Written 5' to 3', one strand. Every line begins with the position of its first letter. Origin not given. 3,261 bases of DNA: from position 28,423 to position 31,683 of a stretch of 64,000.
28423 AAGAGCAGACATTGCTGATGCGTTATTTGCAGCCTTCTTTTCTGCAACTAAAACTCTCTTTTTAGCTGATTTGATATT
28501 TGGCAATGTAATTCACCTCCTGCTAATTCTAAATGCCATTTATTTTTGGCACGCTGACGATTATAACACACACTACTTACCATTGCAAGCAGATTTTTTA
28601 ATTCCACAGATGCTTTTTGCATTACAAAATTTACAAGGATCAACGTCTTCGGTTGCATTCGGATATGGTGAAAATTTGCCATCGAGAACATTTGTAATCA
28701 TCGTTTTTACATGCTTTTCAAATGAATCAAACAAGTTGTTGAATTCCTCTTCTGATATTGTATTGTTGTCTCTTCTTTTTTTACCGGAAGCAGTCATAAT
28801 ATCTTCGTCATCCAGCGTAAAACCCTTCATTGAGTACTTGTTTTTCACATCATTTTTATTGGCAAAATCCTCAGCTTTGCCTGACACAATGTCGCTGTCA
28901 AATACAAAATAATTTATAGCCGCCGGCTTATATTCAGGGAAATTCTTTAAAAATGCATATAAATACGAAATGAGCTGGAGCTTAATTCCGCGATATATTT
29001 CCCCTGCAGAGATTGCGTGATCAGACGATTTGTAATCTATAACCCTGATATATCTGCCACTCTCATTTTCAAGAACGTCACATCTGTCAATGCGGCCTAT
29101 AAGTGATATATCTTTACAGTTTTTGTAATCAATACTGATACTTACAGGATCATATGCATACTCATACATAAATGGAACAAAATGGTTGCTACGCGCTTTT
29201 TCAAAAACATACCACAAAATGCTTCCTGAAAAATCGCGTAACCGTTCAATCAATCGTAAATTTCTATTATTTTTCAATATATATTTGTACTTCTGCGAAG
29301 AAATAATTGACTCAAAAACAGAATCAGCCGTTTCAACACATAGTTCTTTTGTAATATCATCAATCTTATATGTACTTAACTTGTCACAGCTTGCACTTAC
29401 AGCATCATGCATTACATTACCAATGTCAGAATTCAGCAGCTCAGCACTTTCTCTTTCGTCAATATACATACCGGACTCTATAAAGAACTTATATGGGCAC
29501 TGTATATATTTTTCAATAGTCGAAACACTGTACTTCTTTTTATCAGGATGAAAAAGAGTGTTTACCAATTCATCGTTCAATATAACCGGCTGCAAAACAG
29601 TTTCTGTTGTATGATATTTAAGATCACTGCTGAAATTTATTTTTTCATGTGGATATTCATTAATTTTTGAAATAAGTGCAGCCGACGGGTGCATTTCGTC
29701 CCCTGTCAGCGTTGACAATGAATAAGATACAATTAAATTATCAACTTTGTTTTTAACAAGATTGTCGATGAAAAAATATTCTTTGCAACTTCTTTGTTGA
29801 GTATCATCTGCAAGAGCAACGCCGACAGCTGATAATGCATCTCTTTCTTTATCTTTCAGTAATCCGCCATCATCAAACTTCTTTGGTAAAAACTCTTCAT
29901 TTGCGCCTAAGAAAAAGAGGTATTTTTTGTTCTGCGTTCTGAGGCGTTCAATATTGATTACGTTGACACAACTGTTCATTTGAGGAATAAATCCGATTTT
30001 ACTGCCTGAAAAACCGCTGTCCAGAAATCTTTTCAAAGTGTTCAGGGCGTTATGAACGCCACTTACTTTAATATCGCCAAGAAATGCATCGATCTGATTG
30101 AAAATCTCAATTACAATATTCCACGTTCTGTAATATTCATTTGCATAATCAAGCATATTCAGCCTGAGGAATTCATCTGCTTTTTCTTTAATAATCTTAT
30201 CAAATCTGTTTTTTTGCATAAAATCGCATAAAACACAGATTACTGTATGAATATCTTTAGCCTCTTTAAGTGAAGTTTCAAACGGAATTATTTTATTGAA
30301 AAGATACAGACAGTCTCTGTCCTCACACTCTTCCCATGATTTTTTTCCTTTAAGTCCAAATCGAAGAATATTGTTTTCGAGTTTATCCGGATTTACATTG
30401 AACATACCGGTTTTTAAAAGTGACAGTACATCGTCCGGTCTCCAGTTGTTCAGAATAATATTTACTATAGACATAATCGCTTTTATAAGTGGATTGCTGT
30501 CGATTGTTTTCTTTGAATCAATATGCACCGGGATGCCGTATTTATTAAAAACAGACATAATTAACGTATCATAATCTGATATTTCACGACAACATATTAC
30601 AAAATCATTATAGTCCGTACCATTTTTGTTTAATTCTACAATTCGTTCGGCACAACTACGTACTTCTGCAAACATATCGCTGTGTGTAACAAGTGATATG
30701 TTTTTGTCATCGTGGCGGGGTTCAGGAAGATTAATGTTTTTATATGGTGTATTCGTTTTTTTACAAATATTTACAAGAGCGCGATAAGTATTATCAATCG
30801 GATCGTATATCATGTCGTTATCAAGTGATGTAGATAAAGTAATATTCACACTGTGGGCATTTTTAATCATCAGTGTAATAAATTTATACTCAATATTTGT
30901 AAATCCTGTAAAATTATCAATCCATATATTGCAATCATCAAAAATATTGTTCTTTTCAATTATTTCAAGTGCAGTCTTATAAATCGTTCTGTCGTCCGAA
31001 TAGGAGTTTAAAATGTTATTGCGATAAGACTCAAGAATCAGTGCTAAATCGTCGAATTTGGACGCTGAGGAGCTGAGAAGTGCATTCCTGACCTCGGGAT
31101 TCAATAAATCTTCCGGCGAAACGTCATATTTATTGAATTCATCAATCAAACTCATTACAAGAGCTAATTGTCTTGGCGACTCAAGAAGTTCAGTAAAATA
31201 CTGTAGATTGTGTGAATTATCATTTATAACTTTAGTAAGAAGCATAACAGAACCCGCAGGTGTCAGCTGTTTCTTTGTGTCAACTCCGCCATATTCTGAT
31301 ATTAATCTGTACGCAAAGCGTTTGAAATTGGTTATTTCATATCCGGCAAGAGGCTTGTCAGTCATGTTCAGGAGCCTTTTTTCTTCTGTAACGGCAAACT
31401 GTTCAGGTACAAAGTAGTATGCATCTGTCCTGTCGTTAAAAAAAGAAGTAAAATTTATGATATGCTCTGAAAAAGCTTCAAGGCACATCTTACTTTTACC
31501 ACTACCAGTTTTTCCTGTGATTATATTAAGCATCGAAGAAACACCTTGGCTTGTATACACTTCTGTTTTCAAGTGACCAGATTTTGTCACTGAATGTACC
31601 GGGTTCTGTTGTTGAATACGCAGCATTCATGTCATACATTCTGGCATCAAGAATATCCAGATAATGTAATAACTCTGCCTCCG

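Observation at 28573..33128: Orphan AddB-like helicase-nuclease subunit, with no AddA, co-clustered with yhaM exonuclease and recO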

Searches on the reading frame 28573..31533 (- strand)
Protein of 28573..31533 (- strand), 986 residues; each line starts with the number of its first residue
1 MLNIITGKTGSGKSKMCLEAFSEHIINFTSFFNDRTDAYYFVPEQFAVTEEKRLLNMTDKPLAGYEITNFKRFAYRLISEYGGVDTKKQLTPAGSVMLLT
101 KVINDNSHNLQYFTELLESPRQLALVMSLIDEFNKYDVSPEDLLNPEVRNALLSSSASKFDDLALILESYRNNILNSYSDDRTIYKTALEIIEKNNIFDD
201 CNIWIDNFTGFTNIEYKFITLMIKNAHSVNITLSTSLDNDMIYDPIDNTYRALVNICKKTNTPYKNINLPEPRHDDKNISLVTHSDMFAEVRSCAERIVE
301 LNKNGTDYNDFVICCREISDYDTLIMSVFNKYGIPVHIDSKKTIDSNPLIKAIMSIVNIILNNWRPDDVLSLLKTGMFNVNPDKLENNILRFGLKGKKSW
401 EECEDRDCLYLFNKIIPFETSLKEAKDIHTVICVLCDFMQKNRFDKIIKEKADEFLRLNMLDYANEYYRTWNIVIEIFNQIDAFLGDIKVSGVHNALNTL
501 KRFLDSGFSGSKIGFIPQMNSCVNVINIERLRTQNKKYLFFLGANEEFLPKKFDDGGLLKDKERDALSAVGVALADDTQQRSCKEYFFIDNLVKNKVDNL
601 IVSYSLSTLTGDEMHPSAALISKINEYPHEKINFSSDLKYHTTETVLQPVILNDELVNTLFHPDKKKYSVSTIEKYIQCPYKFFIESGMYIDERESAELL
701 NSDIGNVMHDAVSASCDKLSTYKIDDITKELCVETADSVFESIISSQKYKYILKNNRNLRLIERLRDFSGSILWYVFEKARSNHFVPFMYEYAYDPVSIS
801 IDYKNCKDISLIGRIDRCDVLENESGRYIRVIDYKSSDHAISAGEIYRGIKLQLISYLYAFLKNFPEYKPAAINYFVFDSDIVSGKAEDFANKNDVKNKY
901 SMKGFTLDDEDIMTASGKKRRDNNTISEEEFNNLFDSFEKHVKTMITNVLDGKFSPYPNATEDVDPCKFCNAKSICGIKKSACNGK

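Call 3: search_protein_families(library=pfam, proteins=[window:28573-31533:-], max_evalue=0.01)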
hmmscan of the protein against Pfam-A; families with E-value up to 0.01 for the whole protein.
window:28573-31533:- (986 aa): 3 families
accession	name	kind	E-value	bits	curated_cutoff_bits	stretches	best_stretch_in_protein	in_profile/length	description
PF21445.3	ADDB_N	-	6.3e-51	173.7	26.6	1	4-278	1-283/290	ADDB, N-terminal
PF12705.13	PDDEXK_1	-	1.5e-30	107.4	22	1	668-976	2-246/247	PD-(D/E)XK nuclease superfamily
PF13361.12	UvrD_C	-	1.1e-05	25.5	25.6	1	250-385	7-147/350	UvrD-like helicase C-terminal domain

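Call 4: search_protein_families(library=ncbifam, proteins=[window:28573-31533:-], max_evalue=0.01)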
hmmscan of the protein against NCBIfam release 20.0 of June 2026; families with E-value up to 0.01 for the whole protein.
window:28573-31533:- (986 aa): 3 families
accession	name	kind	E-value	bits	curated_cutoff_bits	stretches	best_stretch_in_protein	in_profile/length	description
TIGR02773.1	addB_Gpos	equivalog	1.5e-154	516.3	903.7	4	652-980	769-1130/1159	helicase-exonuclease AddAB subunit AddB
TIGR02774.1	rexB_recomb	equivalog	8.5e-31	107.2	718.35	2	276-569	292-591/1076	ATP-dependent nuclease subunit B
TIGR02785.1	addA_Gpos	equivalog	5.3e-05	21.2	707.65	1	305-386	573-653/1234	helicase-exonuclease AddAB subunit AddA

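Call 6: find_homologous_proteins(query=window:28573-31533:-, max_evalue=1e-10)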
Query window:28573-31533:- (986 aa): 30 proteins with E <= 1e-10 among 8000 candidates.
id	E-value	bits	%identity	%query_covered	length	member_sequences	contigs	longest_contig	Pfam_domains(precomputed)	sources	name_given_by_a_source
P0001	0.0e+0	2225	99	100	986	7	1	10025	PF21445.4,PF12705.14,PF13361.13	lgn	-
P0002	0.0e+0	2018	90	100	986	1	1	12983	PF21445.4,PF12705.14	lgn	-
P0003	0.0e+0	1538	68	100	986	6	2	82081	PF21445.4,PF12705.14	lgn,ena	-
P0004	0.0e+0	1514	66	100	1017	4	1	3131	PF21445.4,PF12705.14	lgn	-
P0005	0.0e+0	1447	64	100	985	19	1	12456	PF21445.4,PF12705.14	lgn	-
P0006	0.0e+0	1166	53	100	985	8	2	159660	PF21445.4,PF12705.14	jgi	-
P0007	0.0e+0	1043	50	100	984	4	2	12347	PF21445.4,PF12705.14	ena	-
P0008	1.1e-164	568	34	99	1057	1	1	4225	PF21445.4,PF12705.14,PF13361.13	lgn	-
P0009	1.9e-163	564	33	99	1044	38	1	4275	PF21445.4,PF12705.14,PF13361.13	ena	-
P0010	6.4e-155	536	32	99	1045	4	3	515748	PF21445.4,PF12705.14,PF13361.13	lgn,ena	-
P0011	2.6e-102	362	28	99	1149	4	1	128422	PF21445.4,PF12705.14,PF27467.1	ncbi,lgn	ncbi:MAG: helicase-exonuclease AddAB subunit AddB [Clostridiaceae bacterium]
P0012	1.2e-86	310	28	99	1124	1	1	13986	PF21445.4,PF12705.14,PF27467.1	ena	-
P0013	9.2e-85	304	27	100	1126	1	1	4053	PF21445.4,PF12705.14,PF27467.1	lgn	-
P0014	2.1e-84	303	25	99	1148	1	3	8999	PF21445.4,PF12705.14,PF27467.1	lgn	-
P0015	5.8e-84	301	24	99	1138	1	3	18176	PF21445.4,PF12705.14,PF13361.13,PF27467.1,PF00580.28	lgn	-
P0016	2.1e-63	233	24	99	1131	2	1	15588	PF21445.4,PF12705.14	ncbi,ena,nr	ncbi:MAG: PD-(D/E)XK nuclease family protein [Lachnospiraceae bacterium]|nr:PD-(D/E)XK nuclease fami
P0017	1.2e-55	208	25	100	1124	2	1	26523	PF21445.4,PF12705.14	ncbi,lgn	-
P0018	2.8e-51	193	24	99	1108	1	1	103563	PF21445.4,PF12705.14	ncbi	-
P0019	8.9e-49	185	23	99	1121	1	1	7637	PF21445.4,PF12705.14,PF13361.13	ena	-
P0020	4.8e-47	179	22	99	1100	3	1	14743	PF21445.4,PF12705.14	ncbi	-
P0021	1.7e-46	177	23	96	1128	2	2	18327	PF21445.4,PF12705.14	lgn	-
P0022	1.1e-45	175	23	99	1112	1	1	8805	PF21445.4,PF12705.14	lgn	-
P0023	3.1e-44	170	23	99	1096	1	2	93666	PF21445.4,PF12705.14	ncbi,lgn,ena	-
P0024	6.2e-41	159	23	99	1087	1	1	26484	PF21445.4,PF12705.14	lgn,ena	-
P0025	4.2e-40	156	23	100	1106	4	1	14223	PF21445.4,PF12705.14,PF13361.13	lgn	-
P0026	9.5e-37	145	22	99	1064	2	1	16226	PF21445.4,PF12705.14,PF13361.13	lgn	-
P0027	2.2e-36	144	21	93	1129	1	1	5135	PF21445.4,PF12705.14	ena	-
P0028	2.3e-31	127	22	85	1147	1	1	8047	PF21445.4,PF12705.14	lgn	-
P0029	2.7e-31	127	22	99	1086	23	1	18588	PF21445.4,PF12705.14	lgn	-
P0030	1.9e-19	88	21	85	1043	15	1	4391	PF21445.4,PF12705.14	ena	-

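Call 9: find_encoding_contigs(protein=P0003, flank=10000, max_places=3)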
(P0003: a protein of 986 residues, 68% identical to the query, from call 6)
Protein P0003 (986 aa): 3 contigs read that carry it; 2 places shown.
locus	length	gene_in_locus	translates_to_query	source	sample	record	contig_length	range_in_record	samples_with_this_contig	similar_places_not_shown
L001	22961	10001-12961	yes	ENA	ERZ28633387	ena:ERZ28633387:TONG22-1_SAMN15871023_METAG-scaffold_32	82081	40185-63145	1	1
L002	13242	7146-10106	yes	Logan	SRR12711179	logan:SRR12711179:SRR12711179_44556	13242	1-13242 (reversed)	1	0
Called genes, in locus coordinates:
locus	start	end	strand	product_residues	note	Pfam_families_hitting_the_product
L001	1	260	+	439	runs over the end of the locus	PF00772:DnaB, PF03796:DnaB_C, PF13481:AAA_25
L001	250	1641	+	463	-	PF01171:ATP_bind_3, PF11734:TilS_C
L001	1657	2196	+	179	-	PF00156:Pribosyltran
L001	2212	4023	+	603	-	PF06480:FtsH_ext (weak), PF00004:AAA, PF07728:AAA_5 (weak), PF17862:AAA_lid_3, PF01434:Peptidase_M41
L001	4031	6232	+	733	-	PF23139:OB_YrrC, PF14490:HHH_RecD2, PF00270:DEAD (weak), PF13086:AAA_11 (weak), PF13245:AAA_19, PF13604:AAA_30, PF18335:SH3_13, PF13538:UvrD_C_2, +3 more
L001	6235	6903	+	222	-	PF00156:Pribosyltran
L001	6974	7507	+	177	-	PF02130:YbeY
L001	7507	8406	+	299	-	PF01926:MMR_HSR1, PF02421:FeoB_N, PF03193:RsgA_GTPase (faint), PF04548:AIG1 (faint), PF10662:PduV-EutP, PF00009:GTP_EFTU, PF00350:Dynamin_N (weak), PF07650:KH_2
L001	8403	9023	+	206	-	PF11967:RecO_N, PF02565:RecO_C (weak)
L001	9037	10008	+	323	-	PF01336:tRNA_anti-codon, PF01966:HD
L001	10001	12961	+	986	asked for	PF21445:ADDB_N, PF12705:PDDEXK_1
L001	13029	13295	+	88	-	PF01649:Ribosomal_S20p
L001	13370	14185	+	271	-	PF20434:BD-FAE, PF07859:Abhydrolase_3, PF00326:Peptidase_S9, PF01738:DLH (faint)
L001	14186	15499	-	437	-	PF00465:Fe-ADH, PF13685:Fe-ADH_2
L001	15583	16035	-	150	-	-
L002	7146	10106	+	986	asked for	PF21445:ADDB_N, PF12705:PDDEXK_1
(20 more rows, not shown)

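Call 10: find_encoding_contigs(protein=P0006, flank=10000, max_places=3)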
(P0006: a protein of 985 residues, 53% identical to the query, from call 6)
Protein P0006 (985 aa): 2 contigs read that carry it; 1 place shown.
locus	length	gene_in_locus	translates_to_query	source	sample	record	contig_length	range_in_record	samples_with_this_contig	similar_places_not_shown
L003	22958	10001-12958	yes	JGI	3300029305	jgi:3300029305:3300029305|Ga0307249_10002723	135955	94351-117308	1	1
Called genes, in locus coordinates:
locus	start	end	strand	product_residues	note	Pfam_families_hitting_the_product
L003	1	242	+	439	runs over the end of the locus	PF00772:DnaB, PF03796:DnaB_C, PF13481:AAA_25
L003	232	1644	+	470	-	PF01171:ATP_bind_3, PF11734:TilS_C (faint)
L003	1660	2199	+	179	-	PF00156:Pribosyltran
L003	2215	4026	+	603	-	PF06480:FtsH_ext, PF00004:AAA, PF07728:AAA_5 (faint), PF17862:AAA_lid_3, PF01434:Peptidase_M41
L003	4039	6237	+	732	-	PF23139:OB_YrrC, PF14490:HHH_RecD2, PF05970:PIF1 (weak), PF13086:AAA_11 (weak), PF13245:AAA_19, PF13604:AAA_30, PF18335:SH3_13, PF13538:UvrD_C_2, +6 more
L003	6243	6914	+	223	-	PF00156:Pribosyltran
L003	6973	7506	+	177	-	PF02130:YbeY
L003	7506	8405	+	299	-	PF00009:GTP_EFTU, PF00350:Dynamin_N (weak), PF01926:MMR_HSR1, PF02421:FeoB_N, PF04548:AIG1 (weak), PF10662:PduV-EutP, PF00350:Dynamin_N (weak), PF07650:KH_2, +2 more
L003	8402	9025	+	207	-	PF11967:RecO_N, PF02565:RecO_C (weak)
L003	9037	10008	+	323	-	PF01336:tRNA_anti-codon, PF01966:HD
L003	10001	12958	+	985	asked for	PF21445:ADDB_N, PF12705:PDDEXK_1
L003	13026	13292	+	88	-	PF01649:Ribosomal_S20p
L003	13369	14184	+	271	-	PF20434:BD-FAE, PF07859:Abhydrolase_3, PF00326:Peptidase_S9, PF01738:DLH (faint)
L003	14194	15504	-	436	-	PF00465:Fe-ADH, PF13685:Fe-ADH_2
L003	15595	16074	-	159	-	-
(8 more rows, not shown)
